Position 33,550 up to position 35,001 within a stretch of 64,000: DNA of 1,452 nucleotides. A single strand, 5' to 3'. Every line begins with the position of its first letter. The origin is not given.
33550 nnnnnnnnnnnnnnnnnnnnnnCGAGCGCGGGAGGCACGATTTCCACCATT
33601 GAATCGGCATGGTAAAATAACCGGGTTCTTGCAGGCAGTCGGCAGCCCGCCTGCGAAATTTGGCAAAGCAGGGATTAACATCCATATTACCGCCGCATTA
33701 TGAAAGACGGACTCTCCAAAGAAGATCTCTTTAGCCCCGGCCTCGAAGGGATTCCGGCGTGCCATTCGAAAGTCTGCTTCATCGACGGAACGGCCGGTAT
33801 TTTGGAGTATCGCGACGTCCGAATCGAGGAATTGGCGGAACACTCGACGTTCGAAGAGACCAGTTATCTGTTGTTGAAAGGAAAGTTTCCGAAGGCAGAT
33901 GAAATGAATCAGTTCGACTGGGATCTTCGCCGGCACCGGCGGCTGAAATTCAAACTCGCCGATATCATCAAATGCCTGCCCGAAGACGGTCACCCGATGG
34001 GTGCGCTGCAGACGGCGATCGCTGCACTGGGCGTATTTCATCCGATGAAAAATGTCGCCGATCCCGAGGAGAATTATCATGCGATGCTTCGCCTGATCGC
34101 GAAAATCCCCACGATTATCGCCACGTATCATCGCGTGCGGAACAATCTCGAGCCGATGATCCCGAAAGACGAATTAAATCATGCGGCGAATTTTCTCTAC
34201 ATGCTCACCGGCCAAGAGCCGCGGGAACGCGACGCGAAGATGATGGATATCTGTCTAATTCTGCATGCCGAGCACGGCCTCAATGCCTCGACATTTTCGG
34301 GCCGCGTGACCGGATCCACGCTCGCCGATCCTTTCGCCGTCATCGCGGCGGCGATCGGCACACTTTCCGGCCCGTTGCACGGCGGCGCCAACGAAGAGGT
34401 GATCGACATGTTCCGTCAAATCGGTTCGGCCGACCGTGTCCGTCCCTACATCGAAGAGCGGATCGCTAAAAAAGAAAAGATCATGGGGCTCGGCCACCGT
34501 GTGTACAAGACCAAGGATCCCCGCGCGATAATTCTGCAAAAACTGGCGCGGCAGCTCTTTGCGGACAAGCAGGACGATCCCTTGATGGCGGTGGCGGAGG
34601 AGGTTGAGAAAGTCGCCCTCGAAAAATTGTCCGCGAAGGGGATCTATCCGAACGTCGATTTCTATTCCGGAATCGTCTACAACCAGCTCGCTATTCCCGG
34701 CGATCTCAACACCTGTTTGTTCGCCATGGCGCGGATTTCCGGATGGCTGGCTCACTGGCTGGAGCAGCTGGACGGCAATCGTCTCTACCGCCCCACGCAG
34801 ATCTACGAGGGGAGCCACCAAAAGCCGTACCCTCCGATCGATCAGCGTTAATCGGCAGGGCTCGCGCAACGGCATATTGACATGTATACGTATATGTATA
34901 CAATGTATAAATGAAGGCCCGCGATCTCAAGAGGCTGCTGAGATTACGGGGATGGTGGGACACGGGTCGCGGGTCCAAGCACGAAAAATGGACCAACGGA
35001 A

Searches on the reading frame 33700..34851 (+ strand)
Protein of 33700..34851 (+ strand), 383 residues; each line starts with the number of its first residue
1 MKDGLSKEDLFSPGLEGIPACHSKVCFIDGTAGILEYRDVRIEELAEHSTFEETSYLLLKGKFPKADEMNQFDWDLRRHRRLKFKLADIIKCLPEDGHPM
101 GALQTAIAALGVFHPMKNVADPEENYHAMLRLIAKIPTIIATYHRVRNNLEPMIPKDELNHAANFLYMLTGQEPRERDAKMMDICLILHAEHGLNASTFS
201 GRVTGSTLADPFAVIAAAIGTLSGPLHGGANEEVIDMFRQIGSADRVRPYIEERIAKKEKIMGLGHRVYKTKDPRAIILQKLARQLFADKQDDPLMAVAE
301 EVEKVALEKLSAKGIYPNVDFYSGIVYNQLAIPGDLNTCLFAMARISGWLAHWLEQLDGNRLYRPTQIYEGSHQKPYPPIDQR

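Call 36: search_protein_families(library=pfam, proteins=[window:33700-34851:+], max_evalue=0.0001)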
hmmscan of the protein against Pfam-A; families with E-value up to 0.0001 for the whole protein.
window:33700-34851:+ (383 aa): 1 family
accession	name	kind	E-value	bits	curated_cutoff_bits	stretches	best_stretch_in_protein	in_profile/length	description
PF00285.26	Citrate_synt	-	1.6e-138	462.1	27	1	14-366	1-357/357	Citrate synthase, C-terminal domain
